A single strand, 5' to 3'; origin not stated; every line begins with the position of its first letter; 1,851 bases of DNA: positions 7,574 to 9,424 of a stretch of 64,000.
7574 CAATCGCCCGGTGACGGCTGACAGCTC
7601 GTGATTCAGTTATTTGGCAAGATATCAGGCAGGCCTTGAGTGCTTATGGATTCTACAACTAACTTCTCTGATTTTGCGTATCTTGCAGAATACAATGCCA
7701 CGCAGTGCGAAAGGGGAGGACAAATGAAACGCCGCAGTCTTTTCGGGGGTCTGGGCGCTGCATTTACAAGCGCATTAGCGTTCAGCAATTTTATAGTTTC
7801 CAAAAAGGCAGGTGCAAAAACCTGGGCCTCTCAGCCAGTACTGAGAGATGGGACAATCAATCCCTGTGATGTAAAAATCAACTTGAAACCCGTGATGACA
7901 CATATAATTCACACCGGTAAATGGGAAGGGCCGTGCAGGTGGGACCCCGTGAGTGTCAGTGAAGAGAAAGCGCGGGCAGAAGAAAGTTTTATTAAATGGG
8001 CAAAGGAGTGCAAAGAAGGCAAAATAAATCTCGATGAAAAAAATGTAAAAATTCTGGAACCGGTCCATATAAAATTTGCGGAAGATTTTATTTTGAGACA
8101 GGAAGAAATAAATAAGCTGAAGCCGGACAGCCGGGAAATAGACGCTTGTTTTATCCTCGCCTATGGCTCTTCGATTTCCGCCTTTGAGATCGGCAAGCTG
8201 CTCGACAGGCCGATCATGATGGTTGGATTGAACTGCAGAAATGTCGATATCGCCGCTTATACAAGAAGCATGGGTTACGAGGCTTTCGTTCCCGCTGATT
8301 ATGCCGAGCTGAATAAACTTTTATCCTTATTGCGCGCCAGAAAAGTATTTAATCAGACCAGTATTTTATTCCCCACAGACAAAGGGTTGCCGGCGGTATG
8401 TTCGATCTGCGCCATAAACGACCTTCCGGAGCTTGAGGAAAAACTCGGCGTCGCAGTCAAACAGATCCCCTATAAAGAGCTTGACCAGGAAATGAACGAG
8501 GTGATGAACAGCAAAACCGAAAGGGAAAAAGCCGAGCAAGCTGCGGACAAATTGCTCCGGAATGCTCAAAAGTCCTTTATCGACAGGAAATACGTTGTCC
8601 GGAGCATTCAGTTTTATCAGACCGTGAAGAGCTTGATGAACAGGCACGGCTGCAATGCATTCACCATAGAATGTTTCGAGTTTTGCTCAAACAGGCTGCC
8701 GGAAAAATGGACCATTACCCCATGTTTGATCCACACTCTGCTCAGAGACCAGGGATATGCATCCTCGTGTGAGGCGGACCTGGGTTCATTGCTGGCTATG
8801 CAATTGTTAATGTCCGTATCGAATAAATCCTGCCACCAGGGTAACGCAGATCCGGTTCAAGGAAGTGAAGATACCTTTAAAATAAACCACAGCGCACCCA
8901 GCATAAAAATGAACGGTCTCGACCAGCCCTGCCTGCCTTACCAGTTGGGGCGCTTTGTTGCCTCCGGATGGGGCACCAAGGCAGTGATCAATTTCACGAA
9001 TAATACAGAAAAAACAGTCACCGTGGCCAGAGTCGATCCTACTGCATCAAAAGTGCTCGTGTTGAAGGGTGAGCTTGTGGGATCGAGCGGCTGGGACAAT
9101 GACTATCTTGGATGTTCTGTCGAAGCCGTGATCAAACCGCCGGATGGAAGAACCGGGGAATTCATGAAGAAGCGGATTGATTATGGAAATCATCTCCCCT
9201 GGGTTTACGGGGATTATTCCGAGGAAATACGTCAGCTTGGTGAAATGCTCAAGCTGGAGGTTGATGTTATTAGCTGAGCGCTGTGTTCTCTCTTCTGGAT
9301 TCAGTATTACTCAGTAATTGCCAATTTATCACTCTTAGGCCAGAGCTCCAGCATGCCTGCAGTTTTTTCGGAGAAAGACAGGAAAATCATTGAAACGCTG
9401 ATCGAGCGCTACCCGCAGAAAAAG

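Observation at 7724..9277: Low-GC, Tat-exported, Cys-rich ORF inserted between nuoD and nuoE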

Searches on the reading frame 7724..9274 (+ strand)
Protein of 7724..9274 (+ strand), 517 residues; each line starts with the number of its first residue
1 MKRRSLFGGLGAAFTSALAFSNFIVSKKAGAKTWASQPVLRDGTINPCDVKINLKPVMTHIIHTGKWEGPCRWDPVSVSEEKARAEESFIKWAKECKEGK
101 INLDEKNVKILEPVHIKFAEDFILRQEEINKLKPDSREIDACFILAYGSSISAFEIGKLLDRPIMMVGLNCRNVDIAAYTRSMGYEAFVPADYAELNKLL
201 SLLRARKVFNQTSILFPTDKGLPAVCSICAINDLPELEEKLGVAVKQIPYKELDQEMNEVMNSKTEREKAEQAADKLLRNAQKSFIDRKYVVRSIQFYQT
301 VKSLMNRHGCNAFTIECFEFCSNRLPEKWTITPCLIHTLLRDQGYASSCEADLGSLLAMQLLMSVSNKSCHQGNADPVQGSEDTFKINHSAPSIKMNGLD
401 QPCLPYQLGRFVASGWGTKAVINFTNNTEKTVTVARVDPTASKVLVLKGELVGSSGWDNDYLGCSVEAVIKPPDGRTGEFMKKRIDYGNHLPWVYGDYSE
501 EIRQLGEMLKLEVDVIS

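Call 3: search_protein_families(library=pfam, proteins=[window:7724-9274:+], max_evalue=1)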
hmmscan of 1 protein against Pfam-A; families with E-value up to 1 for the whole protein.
window:7724-9274:+ (517 aa): 1 family
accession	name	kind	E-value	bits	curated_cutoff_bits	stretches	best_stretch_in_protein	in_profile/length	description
PF24856.1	AraA_central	-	0.0021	18.9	24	1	236-354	21-134/148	L-arabinose isomerase central domain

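Call 4: search_protein_families(library=ncbifam, proteins=[window:7724-9274:+], max_evalue=1)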
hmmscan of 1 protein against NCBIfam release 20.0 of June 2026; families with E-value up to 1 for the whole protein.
window:7724-9274:+ (517 aa): 3 families
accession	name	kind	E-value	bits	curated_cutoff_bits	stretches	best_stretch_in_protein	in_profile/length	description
NF048012.1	SlpQosIsomSftI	equivalog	4.3e-12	45.5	700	1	235-515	177-442/443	sulfoquinovose isomerase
NF002795.0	PRK02929.1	equivalog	0.00049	18.9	622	1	236-357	197-313/499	L-arabinose isomerase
NF003270.0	PRK04247.1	equivalog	0.095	11.7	216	1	46-128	47-130/250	endonuclease NucS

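Call 6: find_homologous_proteins(query=window:7724-9274:+, max_evalue=0.001)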
Query window:7724-9274:+ (517 aa): 559 proteins with E <= 0.001 among 8000 candidates; the best 120 are listed.
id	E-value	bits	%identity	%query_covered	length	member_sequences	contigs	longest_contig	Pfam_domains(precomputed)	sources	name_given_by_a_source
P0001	0.0e+0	1191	100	100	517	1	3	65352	-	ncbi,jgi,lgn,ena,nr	ncbi:MAG TPA: hypothetical protein VM123_20500 [archaeon]|nr:hypothetical protein [archaeon]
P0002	0.0e+0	1015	84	100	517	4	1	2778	-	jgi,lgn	-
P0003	3.5e-257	872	73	100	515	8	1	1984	-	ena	-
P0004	5.6e-257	872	73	100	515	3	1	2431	-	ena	-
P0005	1.0e-242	825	77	89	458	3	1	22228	-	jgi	-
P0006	5.9e-236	802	68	100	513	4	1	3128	-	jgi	-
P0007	2.3e-235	800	68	100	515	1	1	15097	-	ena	-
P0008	1.5e-233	794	67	100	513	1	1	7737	-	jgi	-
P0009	5.9e-228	776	66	96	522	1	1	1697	-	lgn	-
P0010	1.1e-222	758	70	91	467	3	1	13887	-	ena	-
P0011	1.2e-216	739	64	100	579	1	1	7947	-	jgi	jgi:hypothetical protein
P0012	3.0e-216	737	68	90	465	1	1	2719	-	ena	-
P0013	5.1e-216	737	63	98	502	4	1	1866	-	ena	-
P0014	3.7e-214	730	63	100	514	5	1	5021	-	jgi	-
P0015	1.9e-213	728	63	100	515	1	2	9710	-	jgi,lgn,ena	-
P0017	6.5e-212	723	62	100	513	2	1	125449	-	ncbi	ncbi:MAG: hypothetical protein ACUVUC_09435 [Thermoguttaceae bacterium]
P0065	3.7e-191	655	55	100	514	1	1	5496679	-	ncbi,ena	-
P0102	5.2e-183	628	57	100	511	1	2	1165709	-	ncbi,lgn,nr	ncbi:MAG: hypothetical protein PHR77_00425 [Kiritimatiellae bacterium]|nr:hypothetical protein [Kiri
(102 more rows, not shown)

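Call 7: search_solved_structures(query=window:7724-9274:+, max_evalue=10, show_alignments=2)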
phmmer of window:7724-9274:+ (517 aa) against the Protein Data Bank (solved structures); distinct sequences matched with E-value up to 10: 0.

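Call 8: find_encoding_contigs(protein=P0017, flank=8000, max_places=3)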
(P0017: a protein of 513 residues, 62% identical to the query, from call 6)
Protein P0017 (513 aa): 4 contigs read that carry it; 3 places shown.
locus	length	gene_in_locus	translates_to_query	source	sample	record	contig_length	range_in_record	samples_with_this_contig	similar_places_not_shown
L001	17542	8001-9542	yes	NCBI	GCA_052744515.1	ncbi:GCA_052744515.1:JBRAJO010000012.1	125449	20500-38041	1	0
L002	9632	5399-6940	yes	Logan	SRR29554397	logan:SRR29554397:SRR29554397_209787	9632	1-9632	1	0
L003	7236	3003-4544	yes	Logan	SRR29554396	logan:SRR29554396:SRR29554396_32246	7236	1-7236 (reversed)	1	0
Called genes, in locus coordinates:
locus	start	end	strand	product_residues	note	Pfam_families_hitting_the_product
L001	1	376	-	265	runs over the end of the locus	PF00142:Fer4_NifH (weak), PF01656:CbiA, PF02374:ArsA_ATPase (weak), PF06564:CBP_BcsQ, PF09140:MipZ, PF10609:ParA, PF13614:AAA_31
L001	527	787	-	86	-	-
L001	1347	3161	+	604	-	PF04055:Radical_SAM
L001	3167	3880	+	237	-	PF02517:Rce1-like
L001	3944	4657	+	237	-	PF01596:Methyltransf_3, PF08704:GCD14 (weak), PF13578:Methyltransf_24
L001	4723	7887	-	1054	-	PF27218:MJ0043_C, PF00580:UvrD-helicase, PF13245:AAA_19, PF13361:UvrD_C, PF13538:UvrD_C_2 (faint)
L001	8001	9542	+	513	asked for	-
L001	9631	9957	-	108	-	-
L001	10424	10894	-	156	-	PF03652:RuvX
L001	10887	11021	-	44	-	-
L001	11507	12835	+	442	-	PF01408:GFO_IDH_MocA, PF19051:GFO_IDH_MocA_C2, PF22725:GFO_IDH_MocA_C3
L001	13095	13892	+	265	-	PF03328:HpcH_HpaI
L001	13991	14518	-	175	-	-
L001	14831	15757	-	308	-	PF00005:ABC_tran, PF13304:AAA_21 (weak)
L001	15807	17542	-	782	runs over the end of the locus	-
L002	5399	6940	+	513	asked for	-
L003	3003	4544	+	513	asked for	-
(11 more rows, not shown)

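Call 9: find_encoding_contigs(protein=P0065, flank=8000, max_places=3)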
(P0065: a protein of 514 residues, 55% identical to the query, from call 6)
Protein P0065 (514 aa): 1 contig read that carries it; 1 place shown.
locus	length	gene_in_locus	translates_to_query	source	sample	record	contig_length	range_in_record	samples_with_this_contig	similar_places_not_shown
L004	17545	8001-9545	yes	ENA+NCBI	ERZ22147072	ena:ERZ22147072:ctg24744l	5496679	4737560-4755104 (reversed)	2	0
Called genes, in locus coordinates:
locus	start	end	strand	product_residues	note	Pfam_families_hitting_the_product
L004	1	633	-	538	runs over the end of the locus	PF12161:HsdM_N, PF02384:N6_Mtase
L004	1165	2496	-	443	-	PF13384:HTH_23 (faint), PF00665:rve, PF13683:rve_3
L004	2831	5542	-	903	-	-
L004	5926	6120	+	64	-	-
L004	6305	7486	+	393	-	PF22177:PBP1_XylR, PF13377:Peripla_BP_3, PF00165:HTH_AraC (faint), PF12833:HTH_18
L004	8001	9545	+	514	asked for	-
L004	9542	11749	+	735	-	PF10282:Lactonase (faint), PF25174:Beta-prop_THOC3 (faint), PF08450:SGL (faint), PF03150:CCP_MauG (weak)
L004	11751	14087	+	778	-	PF22666:Glyco_hydro_2_N2 (weak), PF00703:Glyco_hydro_2 (weak), PF02836:Glyco_hydro_2_C (faint)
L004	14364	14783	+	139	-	-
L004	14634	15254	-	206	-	PF13276:HTH_21 (weak)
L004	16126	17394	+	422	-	PF25917:BSH_RND, PF25973:BSH_CzcB (weak), PF25944:Beta-barrel_RND, PF25954:Beta-barrel_RND_2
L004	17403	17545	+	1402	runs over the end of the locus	PF00873:ACR_tran, PF02126:PTE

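Call 10: find_encoding_contigs(protein=P0102, flank=8000, max_places=3)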
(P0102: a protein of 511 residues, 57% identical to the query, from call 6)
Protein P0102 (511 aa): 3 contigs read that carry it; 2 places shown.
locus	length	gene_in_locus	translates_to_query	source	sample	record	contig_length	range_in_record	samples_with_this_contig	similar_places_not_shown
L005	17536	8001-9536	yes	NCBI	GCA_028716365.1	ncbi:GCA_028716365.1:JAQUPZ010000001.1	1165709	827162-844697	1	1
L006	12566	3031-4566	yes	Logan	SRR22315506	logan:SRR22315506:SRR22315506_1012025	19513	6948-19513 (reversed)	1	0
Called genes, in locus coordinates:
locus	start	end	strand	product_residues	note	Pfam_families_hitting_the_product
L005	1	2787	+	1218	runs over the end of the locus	PF17132:Glyco_hydro_106, PF22666:Glyco_hydro_2_N2 (weak)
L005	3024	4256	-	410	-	PF07690:MFS_1, PF00083:Sugar_tr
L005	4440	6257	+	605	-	PF07944:Beta-AFase-like_GH127_cat, PF20736:Glyco_hydro127M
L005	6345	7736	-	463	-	PF01408:GFO_IDH_MocA, PF19051:GFO_IDH_MocA_C2 (weak)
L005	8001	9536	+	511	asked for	-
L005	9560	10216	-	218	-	-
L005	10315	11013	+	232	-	PF06439:3keto-disac_hyd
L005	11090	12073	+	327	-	-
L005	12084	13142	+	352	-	PF00149:Metallophos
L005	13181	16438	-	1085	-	PF13360:PQQ_2, PF01011:PQQ (faint), PF13570:Beta-prop_ACSF4, PF08241:Methyltransf_11, PF13649:Methyltransf_25, PF13847:Methyltransf_31 (weak), PF13360:PQQ_2 (weak)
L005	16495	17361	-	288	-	PF13145:Rotamase_2, PF13616:Rotamase_3, PF00639:Rotamase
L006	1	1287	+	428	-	?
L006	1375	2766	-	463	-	PF01408:GFO_IDH_MocA, PF19051:GFO_IDH_MocA_C2 (weak)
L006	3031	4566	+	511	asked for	-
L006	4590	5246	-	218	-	-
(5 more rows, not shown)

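Call 12: find_encoding_contigs(protein=P0005, flank=8000, max_places=3)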
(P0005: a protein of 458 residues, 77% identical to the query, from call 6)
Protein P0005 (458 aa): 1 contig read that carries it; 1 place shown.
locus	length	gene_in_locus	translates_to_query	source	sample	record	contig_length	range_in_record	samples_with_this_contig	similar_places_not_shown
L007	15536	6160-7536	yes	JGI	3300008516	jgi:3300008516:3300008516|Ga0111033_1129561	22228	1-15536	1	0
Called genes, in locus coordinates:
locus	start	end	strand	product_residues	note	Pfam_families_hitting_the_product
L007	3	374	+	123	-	?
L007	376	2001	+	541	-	PF10509:GalKase_gal_bdg, PF00288:GHMP_kinases_N, PF08544:GHMP_kinases_C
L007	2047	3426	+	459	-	PF00501:AMP-binding, PF14535:AMP-binding_C_2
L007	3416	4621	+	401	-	PF00155:Aminotran_1_2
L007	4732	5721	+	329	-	PF01515:PTA_PTB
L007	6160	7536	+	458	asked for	-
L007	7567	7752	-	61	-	-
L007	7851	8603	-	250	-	PF01261:AP_endonuc_2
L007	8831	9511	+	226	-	PF02568:ThiI (faint), PF06508:QueC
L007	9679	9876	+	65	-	-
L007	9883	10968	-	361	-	PF13439:Glyco_transf_4, PF13477:Glyco_trans_4_2, PF13579:Glyco_trans_4_4, PF00534:Glycos_transf_1, PF13692:Glyco_trans_1_4, PF13524:Glyco_trans_1_2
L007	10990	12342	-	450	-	PF13440:Polysacc_synt_3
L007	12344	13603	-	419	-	PF13579:Glyco_trans_4_4 (weak), PF00534:Glycos_transf_1, PF13692:Glyco_trans_1_4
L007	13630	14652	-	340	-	PF13480:Acetyltransf_6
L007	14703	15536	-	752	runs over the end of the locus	PF07494:Reg_prop (faint)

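Call 13: find_encoding_contigs(protein=P0007, flank=8000, max_places=3)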
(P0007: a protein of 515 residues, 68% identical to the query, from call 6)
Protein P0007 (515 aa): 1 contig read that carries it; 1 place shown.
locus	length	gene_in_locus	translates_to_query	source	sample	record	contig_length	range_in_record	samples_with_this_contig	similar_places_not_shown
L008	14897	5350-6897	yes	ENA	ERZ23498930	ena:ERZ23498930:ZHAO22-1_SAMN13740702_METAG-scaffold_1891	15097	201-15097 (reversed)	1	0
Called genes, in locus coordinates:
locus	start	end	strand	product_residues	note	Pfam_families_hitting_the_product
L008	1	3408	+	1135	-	?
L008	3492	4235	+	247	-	PF13489:Methyltransf_23 (weak), PF01209:Ubie_methyltran, PF08241:Methyltransf_11, PF08242:Methyltransf_12 (weak), PF13649:Methyltransf_25, PF13847:Methyltransf_31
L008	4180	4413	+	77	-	-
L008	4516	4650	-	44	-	-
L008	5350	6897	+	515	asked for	-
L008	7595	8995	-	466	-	PF00083:Sugar_tr, PF07690:MFS_1, PF13347:MFS_2 (faint), PF07690:MFS_1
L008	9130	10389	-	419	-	PF01208:URO-D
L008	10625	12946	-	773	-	PF00703:Glyco_hydro_2, PF02836:Glyco_hydro_2_C (weak)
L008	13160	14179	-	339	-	PF01208:URO-D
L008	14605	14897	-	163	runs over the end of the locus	?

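Call 14: find_encoding_contigs(protein=P0010, flank=8000, max_places=3)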
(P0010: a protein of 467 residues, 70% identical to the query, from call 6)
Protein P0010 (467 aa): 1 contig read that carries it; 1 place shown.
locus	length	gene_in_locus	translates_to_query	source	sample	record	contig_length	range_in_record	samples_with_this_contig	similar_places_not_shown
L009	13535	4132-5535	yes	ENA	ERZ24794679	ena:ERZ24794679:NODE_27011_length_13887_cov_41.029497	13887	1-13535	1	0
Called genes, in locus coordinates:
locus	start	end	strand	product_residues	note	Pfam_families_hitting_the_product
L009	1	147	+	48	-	?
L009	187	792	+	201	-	PF00754:F5_F8_type_C, PF22633:F5_F8_type_C_2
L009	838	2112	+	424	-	-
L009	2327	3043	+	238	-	-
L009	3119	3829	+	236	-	-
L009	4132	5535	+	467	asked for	-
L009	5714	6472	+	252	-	-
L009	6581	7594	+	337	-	PF00107:ADH_zinc_N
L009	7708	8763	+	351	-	PF01208:URO-D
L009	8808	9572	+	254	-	PF17851:GH43_C2 (weak)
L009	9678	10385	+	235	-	-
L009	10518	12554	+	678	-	PF20581:DUF6785, PF20580:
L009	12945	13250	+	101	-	-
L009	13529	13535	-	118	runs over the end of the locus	?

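Call 15: find_encoding_contigs(protein=P0002, flank=3000, max_places=3)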
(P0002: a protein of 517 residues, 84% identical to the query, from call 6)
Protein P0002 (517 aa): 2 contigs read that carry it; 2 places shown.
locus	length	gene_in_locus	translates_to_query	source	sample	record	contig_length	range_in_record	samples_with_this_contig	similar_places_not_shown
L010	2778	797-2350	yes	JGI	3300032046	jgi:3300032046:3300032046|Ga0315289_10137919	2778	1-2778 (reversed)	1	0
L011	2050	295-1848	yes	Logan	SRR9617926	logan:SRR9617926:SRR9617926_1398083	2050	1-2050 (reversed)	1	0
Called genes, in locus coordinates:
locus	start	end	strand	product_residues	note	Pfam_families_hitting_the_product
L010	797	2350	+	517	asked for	-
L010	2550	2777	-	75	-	?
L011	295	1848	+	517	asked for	-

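Call 21: find_encoding_contigs(protein=P0001, flank=4000, max_places=6)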
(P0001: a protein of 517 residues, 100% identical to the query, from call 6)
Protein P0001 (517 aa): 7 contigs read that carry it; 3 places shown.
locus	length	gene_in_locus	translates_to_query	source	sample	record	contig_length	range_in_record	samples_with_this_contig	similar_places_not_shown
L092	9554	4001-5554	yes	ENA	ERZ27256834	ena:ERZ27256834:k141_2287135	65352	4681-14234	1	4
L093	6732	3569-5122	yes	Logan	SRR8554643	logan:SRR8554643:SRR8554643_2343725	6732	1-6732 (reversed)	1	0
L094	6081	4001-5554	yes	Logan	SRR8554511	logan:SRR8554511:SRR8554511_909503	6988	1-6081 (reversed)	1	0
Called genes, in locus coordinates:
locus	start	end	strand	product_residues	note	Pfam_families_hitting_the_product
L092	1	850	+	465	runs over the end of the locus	PF01266:DAO (faint), PF03486:HI0933_like (faint), PF07992:Pyr_redox_2, PF12831:FAD_oxidored (weak), PF13738:Pyr_redox_3, PF13434:Lys_Orn_oxgnase (faint), PF00070:Pyr_redox, PF02852:Pyr_redox_dim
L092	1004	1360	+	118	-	PF00507:Oxidored_q4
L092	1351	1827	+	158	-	PF01058:Oxidored_q6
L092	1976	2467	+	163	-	PF00329:Complex1_30kDa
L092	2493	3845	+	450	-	PF00346:Complex1_49kDa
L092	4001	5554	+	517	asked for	-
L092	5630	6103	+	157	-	PF01257:2Fe-2S_thioredx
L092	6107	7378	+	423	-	PF01512:Complex1_51K, PF10531:SLBB, PF22461:SLBB_2, PF10589:NADH_4Fe-4S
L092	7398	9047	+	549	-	PF00111:Fer2 (weak), PF13510:Fer2_4, PF10588:NADH-G_4Fe-4S_3, PF22117:Fer4_Nqo3, PF00384:Molybdopterin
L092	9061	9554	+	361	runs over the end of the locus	PF00146:NADHdh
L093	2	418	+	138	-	?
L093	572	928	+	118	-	PF00507:Oxidored_q4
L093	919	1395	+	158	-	PF01058:Oxidored_q6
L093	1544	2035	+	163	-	PF00329:Complex1_30kDa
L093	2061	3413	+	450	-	PF00346:Complex1_49kDa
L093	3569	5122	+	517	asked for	-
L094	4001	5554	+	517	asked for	-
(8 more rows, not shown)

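Call 26: search_solved_structures(query=A1, max_evalue=10, show_alignments=3)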
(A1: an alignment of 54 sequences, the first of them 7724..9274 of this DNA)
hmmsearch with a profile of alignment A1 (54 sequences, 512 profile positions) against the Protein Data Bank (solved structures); distinct sequences matched with E-value up to 10: 2.
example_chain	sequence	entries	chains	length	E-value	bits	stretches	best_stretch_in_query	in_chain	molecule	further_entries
4wlq_A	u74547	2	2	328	0.54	11.9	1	51-131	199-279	Ubiquitin carboxyl-terminal hydrolase isozyme L5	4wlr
9qh4_A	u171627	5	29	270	0.72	11.4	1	134-193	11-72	Protein NorQ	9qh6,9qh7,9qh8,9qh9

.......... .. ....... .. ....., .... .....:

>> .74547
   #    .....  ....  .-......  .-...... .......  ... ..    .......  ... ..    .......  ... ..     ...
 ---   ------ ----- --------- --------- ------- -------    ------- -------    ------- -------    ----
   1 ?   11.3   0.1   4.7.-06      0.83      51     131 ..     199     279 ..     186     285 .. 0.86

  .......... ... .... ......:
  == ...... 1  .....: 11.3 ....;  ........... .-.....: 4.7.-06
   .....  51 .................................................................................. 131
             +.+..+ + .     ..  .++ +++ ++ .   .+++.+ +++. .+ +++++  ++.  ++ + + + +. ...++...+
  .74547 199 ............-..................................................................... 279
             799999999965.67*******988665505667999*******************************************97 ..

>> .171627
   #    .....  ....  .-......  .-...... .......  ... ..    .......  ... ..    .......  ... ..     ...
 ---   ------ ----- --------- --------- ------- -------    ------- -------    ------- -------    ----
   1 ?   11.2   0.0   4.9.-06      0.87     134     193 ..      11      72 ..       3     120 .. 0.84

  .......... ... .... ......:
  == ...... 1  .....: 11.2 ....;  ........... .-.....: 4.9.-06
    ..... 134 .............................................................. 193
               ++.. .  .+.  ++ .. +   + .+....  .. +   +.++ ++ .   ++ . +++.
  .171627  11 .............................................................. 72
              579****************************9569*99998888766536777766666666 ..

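Call 35: search_protein_families(library=pfam, alignment_id=A1, max_evalue=0.1)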
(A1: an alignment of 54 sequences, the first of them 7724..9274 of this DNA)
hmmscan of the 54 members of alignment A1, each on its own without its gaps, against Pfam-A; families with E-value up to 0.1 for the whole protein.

A. member 1, window:7724-9274:+ (517 aa): 1 family
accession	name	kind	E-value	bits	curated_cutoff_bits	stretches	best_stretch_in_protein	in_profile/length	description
PF24856.1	AraA_central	-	0.0021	18.9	24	1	236-354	21-134/148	L-arabinose isomerase central domain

B. families by the number of members that match (of 54 scanned): 10 families
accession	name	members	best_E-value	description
PF24856.1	AraA_central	16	0.00038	L-arabinose isomerase central domain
PF10518.14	TAT_signal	13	0.0067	TAT (twin-arginine translocation) pathway signal sequence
PF02952.23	Fucose_iso_C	6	0.00098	L-fucose isomerase, C-terminal domain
PF23354.1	TPR_NUP160_120_M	2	0.058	NUP160/120 middle TPR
PF02511.20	Thy1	1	0.058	Thymidylate synthase complementing protein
PF01663.27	Phosphodiest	1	0.067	Type I phosphodiesterase / nucleotide pyrophosphatase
PF07308.18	DUF1456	1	0.068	Protein of unknown function (DUF1456)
PF06694.16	Plant_NMP1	1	0.069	Plant nuclear matrix protein 1 (NMP1)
PF18178.6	Cap17-like_N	1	0.069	ATP nucleosidase Cap17-like, N-terminal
PF00325.26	Crp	1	0.096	Bacterial regulatory proteins, crp family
